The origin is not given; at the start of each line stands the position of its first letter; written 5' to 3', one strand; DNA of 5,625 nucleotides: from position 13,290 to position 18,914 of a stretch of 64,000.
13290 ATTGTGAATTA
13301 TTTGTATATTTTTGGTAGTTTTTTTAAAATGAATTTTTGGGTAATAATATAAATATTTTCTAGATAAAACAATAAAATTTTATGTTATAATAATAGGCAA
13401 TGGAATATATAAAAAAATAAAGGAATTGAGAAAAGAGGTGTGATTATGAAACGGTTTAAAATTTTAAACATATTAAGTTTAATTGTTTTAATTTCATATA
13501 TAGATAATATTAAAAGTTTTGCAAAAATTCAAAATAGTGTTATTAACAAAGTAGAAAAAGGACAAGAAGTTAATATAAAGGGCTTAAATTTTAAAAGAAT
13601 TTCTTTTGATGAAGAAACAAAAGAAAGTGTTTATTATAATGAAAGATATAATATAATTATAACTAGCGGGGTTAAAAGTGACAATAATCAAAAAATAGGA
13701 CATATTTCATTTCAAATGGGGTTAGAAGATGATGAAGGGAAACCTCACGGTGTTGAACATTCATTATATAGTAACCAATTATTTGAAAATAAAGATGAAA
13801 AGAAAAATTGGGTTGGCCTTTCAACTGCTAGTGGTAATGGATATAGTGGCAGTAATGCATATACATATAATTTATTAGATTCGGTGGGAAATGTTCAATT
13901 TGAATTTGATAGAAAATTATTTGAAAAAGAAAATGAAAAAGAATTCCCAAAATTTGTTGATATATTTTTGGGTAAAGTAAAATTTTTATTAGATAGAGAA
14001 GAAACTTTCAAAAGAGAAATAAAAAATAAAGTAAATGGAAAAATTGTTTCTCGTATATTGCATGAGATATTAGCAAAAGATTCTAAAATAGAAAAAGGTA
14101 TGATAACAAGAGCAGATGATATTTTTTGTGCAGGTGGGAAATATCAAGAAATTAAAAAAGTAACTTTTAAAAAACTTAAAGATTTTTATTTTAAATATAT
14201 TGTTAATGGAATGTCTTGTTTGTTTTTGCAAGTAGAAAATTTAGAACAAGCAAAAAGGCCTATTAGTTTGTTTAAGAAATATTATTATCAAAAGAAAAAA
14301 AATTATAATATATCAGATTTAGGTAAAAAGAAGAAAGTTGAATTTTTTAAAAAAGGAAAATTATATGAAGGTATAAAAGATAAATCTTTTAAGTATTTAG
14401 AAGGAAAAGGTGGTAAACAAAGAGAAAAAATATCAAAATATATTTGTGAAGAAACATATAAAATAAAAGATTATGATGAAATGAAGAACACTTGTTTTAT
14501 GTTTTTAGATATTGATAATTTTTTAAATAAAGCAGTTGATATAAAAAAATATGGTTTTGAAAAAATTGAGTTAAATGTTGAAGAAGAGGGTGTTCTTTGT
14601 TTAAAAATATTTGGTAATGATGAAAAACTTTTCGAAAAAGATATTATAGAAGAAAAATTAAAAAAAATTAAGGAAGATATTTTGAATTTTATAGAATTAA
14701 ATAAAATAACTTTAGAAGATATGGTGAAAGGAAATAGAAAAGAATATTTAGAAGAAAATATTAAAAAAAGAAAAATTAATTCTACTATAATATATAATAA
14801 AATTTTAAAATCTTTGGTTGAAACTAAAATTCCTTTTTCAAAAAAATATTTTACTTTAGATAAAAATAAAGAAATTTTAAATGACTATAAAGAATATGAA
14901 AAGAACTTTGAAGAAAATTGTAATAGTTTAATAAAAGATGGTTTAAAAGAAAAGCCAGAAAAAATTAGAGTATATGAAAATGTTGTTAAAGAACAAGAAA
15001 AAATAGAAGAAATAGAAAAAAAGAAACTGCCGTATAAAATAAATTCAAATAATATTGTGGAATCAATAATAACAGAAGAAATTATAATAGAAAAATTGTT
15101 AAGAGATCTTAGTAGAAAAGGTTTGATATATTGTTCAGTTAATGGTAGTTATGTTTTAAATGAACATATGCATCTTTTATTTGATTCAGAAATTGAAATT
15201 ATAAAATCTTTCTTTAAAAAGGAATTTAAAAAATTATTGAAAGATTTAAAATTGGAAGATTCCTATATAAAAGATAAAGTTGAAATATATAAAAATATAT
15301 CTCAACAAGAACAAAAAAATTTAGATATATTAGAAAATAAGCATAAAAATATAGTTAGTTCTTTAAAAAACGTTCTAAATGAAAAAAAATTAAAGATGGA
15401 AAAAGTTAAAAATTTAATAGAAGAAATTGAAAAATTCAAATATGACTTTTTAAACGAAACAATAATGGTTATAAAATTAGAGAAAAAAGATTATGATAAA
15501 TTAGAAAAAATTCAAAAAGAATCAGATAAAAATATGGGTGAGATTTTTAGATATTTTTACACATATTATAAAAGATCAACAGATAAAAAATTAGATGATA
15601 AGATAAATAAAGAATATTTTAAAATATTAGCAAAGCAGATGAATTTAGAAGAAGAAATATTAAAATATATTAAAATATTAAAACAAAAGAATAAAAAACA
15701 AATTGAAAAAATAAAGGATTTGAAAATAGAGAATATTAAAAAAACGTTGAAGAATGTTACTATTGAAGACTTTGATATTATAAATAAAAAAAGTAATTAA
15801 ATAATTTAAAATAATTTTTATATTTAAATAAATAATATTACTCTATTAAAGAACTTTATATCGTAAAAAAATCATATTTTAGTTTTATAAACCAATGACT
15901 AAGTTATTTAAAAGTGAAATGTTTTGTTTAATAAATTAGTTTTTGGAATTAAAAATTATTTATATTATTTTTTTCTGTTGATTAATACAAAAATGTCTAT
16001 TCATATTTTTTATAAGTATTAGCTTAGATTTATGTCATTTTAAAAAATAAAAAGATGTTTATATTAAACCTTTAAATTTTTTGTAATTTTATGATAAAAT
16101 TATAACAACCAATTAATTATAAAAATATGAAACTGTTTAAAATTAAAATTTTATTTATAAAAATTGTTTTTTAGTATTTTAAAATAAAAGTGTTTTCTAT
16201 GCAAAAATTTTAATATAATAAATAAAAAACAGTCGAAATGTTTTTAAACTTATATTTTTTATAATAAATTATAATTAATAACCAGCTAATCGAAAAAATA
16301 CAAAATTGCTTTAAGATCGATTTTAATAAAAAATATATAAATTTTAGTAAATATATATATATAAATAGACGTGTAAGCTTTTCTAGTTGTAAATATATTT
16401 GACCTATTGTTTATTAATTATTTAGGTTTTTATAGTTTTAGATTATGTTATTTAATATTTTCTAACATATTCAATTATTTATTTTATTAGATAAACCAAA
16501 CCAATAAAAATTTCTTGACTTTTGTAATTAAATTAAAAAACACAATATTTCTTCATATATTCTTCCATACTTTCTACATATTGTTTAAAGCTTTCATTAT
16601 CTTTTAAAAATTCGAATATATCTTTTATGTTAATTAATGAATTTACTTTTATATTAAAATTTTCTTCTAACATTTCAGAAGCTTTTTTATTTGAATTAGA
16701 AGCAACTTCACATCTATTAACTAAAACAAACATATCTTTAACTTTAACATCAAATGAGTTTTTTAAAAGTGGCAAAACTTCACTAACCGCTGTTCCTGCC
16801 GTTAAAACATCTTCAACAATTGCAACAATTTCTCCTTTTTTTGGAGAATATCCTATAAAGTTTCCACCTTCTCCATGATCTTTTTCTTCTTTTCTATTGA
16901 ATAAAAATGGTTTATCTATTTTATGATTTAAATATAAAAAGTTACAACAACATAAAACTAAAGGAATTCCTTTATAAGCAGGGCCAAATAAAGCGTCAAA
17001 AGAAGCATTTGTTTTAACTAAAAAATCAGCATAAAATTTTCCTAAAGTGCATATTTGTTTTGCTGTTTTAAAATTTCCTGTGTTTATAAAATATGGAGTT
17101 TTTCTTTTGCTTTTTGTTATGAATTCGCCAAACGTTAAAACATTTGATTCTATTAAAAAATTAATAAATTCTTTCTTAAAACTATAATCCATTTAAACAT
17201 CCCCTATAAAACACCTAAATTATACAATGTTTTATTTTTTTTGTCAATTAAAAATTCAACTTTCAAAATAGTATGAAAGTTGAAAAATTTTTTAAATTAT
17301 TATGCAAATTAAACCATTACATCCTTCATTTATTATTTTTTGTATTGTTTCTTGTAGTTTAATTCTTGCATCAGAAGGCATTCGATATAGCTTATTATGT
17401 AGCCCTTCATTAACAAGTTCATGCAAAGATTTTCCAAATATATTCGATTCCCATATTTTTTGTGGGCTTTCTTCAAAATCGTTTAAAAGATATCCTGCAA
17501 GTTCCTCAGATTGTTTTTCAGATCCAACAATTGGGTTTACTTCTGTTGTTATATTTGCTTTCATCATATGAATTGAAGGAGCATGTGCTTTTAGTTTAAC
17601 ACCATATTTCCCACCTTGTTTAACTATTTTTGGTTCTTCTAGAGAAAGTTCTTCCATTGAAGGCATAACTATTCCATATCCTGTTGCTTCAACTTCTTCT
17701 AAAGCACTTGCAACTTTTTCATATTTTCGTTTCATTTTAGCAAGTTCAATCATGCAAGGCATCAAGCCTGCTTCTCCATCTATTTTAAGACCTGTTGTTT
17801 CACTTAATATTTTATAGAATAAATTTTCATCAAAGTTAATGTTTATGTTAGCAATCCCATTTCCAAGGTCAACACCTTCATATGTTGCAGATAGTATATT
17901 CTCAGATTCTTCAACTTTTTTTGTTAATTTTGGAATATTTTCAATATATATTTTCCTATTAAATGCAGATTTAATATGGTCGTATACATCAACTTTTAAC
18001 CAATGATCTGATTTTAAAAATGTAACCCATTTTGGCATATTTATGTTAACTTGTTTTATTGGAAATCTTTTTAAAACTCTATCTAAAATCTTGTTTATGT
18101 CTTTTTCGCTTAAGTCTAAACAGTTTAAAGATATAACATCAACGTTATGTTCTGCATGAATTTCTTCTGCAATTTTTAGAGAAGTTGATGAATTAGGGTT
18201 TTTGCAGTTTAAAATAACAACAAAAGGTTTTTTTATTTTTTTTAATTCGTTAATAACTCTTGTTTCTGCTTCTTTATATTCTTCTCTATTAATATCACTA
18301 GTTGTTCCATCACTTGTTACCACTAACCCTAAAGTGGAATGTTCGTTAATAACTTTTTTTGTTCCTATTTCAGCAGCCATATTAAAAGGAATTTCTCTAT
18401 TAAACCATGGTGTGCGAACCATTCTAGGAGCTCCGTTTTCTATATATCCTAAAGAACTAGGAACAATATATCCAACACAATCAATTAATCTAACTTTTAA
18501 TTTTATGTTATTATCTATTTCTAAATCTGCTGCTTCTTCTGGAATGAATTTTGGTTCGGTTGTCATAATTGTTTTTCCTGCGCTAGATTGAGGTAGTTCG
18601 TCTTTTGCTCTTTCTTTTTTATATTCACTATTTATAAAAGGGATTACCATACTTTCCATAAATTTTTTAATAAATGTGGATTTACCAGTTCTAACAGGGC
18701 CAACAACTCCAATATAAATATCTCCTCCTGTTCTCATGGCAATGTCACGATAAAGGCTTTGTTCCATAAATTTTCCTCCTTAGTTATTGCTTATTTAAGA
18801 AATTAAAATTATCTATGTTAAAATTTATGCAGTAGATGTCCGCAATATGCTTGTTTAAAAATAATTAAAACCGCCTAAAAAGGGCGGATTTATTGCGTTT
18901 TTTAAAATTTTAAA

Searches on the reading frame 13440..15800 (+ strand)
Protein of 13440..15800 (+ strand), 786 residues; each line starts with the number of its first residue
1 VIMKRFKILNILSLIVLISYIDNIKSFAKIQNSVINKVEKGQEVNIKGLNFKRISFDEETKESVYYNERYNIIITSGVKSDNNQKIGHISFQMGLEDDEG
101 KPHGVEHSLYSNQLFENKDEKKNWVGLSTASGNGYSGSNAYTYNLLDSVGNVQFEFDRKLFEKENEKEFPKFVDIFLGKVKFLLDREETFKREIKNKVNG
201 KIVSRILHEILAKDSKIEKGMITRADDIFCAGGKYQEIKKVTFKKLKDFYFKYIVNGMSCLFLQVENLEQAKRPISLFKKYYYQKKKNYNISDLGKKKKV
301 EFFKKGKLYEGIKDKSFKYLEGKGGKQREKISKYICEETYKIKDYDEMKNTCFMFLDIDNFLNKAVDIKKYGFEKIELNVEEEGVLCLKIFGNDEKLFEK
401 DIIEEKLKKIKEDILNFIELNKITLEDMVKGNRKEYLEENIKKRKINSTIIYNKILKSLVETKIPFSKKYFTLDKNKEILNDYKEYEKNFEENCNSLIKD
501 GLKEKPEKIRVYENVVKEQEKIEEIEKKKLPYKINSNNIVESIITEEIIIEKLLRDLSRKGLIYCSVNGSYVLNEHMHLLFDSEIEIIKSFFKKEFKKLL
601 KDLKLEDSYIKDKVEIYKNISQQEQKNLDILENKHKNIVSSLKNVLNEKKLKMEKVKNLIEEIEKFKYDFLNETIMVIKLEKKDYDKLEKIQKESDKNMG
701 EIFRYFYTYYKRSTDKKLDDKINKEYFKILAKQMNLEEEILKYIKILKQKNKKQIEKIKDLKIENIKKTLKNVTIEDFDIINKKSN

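Call 3: search_protein_families(library=pfam, proteins=[window:13440-15800:+], max_evalue=1)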
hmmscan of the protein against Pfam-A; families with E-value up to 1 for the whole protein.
window:13440-15800:+ (786 aa): 1 family
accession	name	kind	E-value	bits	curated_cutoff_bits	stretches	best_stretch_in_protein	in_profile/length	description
PF03556.21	Cullin_binding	-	0.026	15.3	27.9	1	686-757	7-80/118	Cullin binding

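Call 4: search_protein_families(library=ncbifam, proteins=[window:13440-15800:+], max_evalue=1)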
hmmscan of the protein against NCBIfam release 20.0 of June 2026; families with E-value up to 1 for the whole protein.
window:13440-15800:+ (786 aa): 1 family
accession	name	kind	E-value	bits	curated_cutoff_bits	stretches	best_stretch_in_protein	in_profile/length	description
NF005700.0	PRK07511.1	subfamily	0.17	11.5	274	1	212-240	43-71/260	enoyl-CoA hydratase family protein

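Call 68: search_protein_families(library=phrogs, proteins=[window:13446-15797:+], max_evalue=0.01)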
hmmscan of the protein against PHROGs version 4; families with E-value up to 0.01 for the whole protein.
window:13446-15797:+ (784 aa): 0 families

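Call 69: search_protein_families(library=padloc, proteins=[window:13446-15797:+], max_evalue=0.01)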
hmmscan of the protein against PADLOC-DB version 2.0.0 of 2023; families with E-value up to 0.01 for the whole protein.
window:13446-15797:+ (784 aa): 0 families

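Call 73: search_solved_structures(query=window:13446-15797:+, max_evalue=1)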
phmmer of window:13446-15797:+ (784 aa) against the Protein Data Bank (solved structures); distinct sequences matched with E-value up to 1: 3.
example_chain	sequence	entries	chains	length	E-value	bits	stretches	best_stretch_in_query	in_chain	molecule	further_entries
4l68_A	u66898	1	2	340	0.48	11.9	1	123-178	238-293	Leucine-rich repeat protein kinase-like protein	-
2bzl_A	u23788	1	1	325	0.49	11.9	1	454-527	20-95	TYROSINE-PROTEIN PHOSPHATASE, NON-RECEPTOR TYPE 14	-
3oq9_H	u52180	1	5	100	0.94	10.9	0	588-666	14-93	Protein FADD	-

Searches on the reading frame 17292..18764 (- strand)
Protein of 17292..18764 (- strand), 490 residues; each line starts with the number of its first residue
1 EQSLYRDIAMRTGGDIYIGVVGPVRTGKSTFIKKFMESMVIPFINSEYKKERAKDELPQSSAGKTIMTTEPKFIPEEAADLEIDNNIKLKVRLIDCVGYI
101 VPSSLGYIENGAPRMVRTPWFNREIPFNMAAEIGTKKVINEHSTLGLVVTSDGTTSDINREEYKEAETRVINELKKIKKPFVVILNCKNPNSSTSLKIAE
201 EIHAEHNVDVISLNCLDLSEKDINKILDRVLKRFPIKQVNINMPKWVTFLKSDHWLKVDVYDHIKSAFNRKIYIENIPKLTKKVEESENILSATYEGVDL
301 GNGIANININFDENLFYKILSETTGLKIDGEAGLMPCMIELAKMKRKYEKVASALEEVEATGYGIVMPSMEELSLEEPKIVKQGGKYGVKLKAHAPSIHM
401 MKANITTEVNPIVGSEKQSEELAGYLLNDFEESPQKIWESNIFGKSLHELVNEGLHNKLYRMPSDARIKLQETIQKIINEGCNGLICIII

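Call 22: find_related_loci(query=window:17292-18764:-, collection=genome_contigs, flank=10000)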
Query window:17292-18764:- (490 aa) in genome_contigs; peptide patterns used: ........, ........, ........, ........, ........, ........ (x = any residue, [..] = any of these).
599 stretches matched a pattern (row limit reached: there are more); 533 encode a relative of the query (tblastn E <= 1e-3); the best 80 are kept; 80 distinct loci.
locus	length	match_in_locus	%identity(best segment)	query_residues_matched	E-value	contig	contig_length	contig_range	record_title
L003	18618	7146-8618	85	1-490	0e+0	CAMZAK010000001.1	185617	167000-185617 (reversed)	MAG TPA_asm: uncultured Clostridia bacterium isolate SRR10912535_bin.50_metaWRAP_v1.3_MAG genome assembly, contig: ERZ14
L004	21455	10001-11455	82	1-485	0e+0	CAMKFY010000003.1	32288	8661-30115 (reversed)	MAG: uncultured Clostridiaceae bacterium isolate SRR12081293_bin.43_metaWRAP_v1.3_MAG genome assembly, contig: ERZ122897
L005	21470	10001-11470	78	1-490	0e+0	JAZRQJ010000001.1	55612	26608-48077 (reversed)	MAG: Oscillospiraceae bacterium isolate T1900045365_YK20190055.MAGScoT_cleanbin_000002 SGB_6837_k141_2717821, whole geno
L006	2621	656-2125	77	1-490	0e+0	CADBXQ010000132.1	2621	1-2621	MAG: Ruminococcaceae bacterium isolate RUG14392 genome assembly, contig: RUG14392_asm_132, whole genome shotgun sequence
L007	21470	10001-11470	77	1-490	0e+0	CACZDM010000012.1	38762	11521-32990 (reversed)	MAG: Ruminococcaceae bacterium isolate RUG12519 genome assembly, contig: RUG12519_asm_12, whole genome shotgun sequence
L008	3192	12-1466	77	1-485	0e+0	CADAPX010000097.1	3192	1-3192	MAG: Ruminococcaceae bacterium isolate RUG13514 genome assembly, contig: RUG13514_asm_97, whole genome shotgun sequence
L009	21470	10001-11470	77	1-490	0e+0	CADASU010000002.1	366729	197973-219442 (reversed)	MAG: Ruminococcaceae bacterium isolate RUG13599 genome assembly, contig: RUG13599_asm_2, whole genome shotgun sequence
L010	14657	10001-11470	77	1-490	0e+0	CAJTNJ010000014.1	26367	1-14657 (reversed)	MAG TPA_asm: uncultured Oscillospiraceae bacterium isolate MGBC105346 genome assembly, contig: MGBC105346.14, whole geno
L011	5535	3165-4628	67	3-490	0e+0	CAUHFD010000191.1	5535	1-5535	MAG TPA_asm: uncultured Eubacteriales bacterium isolate SRR16279963_bin.38_MetaWRAP_v1.3_MAG genome assembly, contig: ER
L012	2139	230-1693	67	3-490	0e+0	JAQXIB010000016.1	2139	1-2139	MAG: Clostridiales bacterium isolate SUG1214 k141_9110999, whole genome shotgun sequence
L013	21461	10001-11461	65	4-490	0e+0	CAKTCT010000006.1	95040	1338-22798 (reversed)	MAG: uncultured Oscillospiraceae bacterium isolate REFINED_METABAT215_TOP10_CONTIGS_1500_ASSEMBLY_K77_MERGED__Nepal_MoBi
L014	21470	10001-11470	65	1-490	0e+0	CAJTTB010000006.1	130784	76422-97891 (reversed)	MAG TPA_asm: uncultured Oscillospiraceae bacterium isolate MGBC113616 genome assembly, contig: MGBC113616.6, whole genom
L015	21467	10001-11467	66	2-490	0e+0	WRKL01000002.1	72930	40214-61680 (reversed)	MAG: Oscillospiraceae bacterium isolate Th196P3bin102 Ga0099364_10000392, whole genome shotgun sequence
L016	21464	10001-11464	64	3-490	0e+0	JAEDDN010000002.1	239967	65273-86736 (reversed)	MAG: Oscillospiraceae bacterium isolate MAG033 NODE_6_length_239967_cov_31.171400, whole genome shotgun sequence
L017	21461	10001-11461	68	4-490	0e+0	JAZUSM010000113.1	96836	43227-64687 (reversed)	MAG: Oscillospiraceae bacterium isolate T1900044845_TS20190311.MAGScoT_cleanbin_000019 SGB_2971_k141_376375, whole genom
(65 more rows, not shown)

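Call 57: search_protein_families(library=pfam, proteins=[L003:8837-11437:+], max_evalue=0.01)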
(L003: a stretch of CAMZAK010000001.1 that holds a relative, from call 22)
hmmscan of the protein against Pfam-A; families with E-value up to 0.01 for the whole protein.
L003:8837-11437:+ (867 aa): 0 families
